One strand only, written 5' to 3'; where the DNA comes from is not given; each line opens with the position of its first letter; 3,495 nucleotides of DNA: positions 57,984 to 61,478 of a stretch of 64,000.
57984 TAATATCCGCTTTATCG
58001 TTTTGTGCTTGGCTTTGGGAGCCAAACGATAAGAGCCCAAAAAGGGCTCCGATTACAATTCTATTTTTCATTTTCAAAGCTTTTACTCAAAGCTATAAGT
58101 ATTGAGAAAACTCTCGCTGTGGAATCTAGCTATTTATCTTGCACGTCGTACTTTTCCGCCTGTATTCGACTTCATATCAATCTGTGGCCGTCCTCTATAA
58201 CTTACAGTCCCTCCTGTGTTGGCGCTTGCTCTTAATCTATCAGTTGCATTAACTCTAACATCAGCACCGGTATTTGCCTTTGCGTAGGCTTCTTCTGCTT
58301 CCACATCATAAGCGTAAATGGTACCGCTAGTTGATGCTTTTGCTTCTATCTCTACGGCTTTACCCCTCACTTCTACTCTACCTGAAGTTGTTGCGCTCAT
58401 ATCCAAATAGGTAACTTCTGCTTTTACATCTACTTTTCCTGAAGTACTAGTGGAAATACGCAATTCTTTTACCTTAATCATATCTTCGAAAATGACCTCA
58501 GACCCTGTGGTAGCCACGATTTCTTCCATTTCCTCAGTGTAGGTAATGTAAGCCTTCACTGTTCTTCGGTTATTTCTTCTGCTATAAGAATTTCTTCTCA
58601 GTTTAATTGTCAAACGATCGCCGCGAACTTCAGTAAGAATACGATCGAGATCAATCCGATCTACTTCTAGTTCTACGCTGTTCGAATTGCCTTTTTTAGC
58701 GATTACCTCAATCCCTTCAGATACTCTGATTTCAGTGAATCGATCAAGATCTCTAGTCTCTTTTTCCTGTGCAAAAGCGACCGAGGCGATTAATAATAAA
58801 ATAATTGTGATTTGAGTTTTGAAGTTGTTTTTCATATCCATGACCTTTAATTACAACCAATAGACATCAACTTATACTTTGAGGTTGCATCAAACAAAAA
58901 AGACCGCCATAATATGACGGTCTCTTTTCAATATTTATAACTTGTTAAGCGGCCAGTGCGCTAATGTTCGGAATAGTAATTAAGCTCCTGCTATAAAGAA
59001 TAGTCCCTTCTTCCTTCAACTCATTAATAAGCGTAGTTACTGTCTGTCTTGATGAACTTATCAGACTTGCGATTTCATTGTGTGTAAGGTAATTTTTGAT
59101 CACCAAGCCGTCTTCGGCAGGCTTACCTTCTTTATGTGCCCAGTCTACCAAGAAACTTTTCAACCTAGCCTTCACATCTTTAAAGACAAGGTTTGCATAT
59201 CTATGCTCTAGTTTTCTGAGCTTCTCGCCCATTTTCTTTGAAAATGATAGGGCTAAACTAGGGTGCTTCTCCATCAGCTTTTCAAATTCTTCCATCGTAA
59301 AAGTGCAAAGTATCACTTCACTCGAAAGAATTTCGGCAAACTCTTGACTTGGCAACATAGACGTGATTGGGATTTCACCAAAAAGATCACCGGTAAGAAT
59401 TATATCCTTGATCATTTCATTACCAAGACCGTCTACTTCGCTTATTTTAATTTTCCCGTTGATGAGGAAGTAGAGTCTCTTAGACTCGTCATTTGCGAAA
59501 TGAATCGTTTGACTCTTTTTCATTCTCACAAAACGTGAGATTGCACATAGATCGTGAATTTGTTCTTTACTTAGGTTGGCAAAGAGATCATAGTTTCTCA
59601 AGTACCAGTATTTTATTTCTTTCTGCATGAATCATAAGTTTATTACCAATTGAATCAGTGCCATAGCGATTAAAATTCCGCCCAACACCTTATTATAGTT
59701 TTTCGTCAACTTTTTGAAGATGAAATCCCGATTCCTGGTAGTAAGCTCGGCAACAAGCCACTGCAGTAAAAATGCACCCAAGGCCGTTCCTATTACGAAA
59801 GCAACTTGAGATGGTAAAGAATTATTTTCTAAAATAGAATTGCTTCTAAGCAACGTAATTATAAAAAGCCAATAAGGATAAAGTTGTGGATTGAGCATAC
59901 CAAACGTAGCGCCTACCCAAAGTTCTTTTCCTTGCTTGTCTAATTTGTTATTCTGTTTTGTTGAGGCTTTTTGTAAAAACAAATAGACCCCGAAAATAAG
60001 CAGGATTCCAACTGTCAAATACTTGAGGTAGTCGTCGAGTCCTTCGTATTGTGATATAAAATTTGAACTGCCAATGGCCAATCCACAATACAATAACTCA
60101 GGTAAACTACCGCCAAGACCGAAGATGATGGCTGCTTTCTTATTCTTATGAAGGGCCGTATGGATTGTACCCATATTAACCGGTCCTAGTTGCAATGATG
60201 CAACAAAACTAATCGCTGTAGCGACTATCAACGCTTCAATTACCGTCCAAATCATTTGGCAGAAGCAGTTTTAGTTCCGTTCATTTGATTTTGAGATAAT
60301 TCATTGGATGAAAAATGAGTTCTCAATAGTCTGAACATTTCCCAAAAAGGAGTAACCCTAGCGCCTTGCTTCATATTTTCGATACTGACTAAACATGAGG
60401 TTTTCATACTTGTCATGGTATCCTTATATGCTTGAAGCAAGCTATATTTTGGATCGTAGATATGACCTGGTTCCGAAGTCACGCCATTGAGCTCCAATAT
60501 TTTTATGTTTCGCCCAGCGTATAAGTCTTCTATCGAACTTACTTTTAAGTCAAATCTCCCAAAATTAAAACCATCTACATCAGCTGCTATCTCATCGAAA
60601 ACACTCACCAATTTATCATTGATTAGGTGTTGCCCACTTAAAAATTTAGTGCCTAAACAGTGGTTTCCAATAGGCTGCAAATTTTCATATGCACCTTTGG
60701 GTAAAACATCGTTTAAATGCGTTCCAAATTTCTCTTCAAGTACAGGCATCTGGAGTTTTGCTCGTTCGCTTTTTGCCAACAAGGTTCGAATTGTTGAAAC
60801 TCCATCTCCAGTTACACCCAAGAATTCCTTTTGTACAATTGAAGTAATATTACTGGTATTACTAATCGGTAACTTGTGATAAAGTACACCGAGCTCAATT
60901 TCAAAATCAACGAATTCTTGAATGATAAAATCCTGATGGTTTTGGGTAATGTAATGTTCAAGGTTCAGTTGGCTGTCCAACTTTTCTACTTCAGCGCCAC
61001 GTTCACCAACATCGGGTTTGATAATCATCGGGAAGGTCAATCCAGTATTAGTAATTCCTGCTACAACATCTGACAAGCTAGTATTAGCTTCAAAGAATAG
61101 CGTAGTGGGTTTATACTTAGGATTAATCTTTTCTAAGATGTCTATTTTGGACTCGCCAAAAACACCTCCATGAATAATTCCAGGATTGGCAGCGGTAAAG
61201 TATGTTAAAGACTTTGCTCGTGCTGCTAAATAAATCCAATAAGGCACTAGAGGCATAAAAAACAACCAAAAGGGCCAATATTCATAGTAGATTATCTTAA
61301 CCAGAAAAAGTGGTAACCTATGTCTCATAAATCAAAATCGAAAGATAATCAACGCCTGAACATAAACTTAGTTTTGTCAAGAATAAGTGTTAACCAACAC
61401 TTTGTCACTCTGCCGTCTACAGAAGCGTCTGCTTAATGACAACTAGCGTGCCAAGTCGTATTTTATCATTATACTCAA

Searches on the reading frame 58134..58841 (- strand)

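Call 25: search_protein_families(library=pfam, proteins=[window:58134-58841:-], max_evalue=1)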
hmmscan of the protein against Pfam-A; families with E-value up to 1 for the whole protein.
window:58134-58841:- (235 aa): 3 families
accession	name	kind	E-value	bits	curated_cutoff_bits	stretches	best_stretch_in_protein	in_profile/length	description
PF10988.14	DUF2807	-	2.5e-40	138.6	24.2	1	34-219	1-181/181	Putative auto-transporter adhesin, head GIN domain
PF04519.19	Bactofilin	-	0.0074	17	27.9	1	128-184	34-89/98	Polymer-forming cytoskeletal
PF08428.16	Rib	-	0.11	13.6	27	1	121-150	37-65/76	Rib domain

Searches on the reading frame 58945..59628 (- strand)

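Call 25: search_protein_families(library=pfam, proteins=[window:58945-59628:-], max_evalue=1)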
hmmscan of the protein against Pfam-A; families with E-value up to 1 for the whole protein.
window:58945-59628:- (227 aa): 12 families
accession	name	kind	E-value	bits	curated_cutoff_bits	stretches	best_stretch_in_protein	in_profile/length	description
PF13545.12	HTH_Crp_2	-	2.3e-13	50.3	27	1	154-226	1-68/70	Crp-like helix-turn-helix domain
PF00027.35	cNMP_binding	-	1.8e-11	44.3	27.5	1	34-122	2-89/89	Cyclic nucleotide-binding domain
PF00325.26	Crp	-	0.0012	19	21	1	181-210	3-32/32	Bacterial regulatory proteins, crp family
PF07900.17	DUF1670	-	0.0014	18.5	25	1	180-215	105-141/220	Protein of unknown function (DUF1670)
PF13412.12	HTH_24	-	0.0047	16.9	21.9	1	180-210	17-47/48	Winged helix-turn-helix DNA-binding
PF08279.18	HTH_11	-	0.017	15.5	25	1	179-214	14-49/55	HTH domain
PF01047.28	MarR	-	0.066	13.6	24.6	1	183-211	20-48/59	MarR family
PF23446.1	LysM1_NFP_LYK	-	0.073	14.4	36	1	179-220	14-54/60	NFP/LYK LysM1 domain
PF02002.24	TFIIE_alpha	-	0.094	13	22.9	1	166-215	13-62/105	TFIIE alpha subunit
PF19032.6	Intu_longin_2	-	0.14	12.8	23.7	0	7-56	26-78/114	Intu longin-like domain 2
PF22979.2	HTH_69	-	0.17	12.2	27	1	179-210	25-56/69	Winged helix-turn-helix domain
PF12802.13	MarR_2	-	0.23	12.1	27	1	181-208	21-48/61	MarR family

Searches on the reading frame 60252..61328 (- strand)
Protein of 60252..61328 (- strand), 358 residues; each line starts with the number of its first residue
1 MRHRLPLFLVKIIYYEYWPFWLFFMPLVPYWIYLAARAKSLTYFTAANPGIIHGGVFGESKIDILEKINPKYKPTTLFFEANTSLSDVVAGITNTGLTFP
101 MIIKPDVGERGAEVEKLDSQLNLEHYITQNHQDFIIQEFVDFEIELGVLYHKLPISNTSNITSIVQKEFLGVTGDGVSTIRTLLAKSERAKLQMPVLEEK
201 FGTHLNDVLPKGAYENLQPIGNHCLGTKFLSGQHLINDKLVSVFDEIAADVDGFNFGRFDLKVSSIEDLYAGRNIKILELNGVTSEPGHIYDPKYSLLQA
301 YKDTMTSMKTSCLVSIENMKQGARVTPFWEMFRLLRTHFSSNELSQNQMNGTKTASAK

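Call 25: search_protein_families(library=pfam, proteins=[window:60252-61328:-], max_evalue=1)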
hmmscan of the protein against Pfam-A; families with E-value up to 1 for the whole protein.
window:60252-61328:- (358 aa): 3 families
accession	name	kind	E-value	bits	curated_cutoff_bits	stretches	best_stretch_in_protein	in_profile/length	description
PF08443.16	RimK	-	0.038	14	21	1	85-143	27-85/188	RimK-like ATP-grasp domain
PF05770.16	Ins134_P3_kin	-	0.065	13.2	23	1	86-150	20-80/201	Inositol 1,3,4-trisphosphate 5/6-kinase ATP-grasp domain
PF21445.3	ADDB_N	-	0.073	12.7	26.6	1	125-196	162-233/290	ADDB, N-terminal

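Call 75: search_protein_families(library=ncbifam, proteins=[window:60252-61328:-], max_evalue=1)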
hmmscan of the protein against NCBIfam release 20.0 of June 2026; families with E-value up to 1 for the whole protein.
window:60252-61328:- (358 aa): 10 families
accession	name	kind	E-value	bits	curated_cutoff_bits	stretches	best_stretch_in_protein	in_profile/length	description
NF009406.0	PRK12767.1-5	equivalog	1.6e-07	30.7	271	1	83-168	133-214/327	carbamoyl phosphate synthase-like protein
NF009403.0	PRK12767.1-2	equivalog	1.7e-05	24.2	286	1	63-186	100-226/342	carbamoyl phosphate synthase-like protein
NF009402.0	PRK12767.1-1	equivalog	8.2e-05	21.6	218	1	95-142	145-195/329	carbamoyl phosphate synthase-like protein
NF009405.0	PRK12767.1-4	equivalog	0.00025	20.1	390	1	65-179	107-220/320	carbamoyl phosphate synthase-like protein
TIGR00768.1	rimK_fam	subfamily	0.0011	18.4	143.4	1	77-141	106-171/276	RimK family alpha-L-glutamate ligase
TIGR04443.1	F420_CofF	equivalog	0.0024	17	300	1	64-144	99-176/283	coenzyme gamma-F420-2:alpha-L-glutamate ligase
TIGR02773.1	addB_Gpos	equivalog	0.039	11.5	903.7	1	116-195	152-231/1159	helicase-exonuclease AddAB subunit AddB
TIGR02144.1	LysX_arch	equivalog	0.054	12.6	275.6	1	95-141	119-172/281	lysine biosynthesis protein LysX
NF004679.0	PRK06019.1-5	equivalog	0.08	11.7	326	1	94-150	131-190/376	5-(carboxyamino)imidazole ribonucleotide synthase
NF053643.1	Ddl_archaea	equivalog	0.11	11.4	500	1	93-151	134-192/367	putative pseudomurein biosynthesis ATP-grasp protein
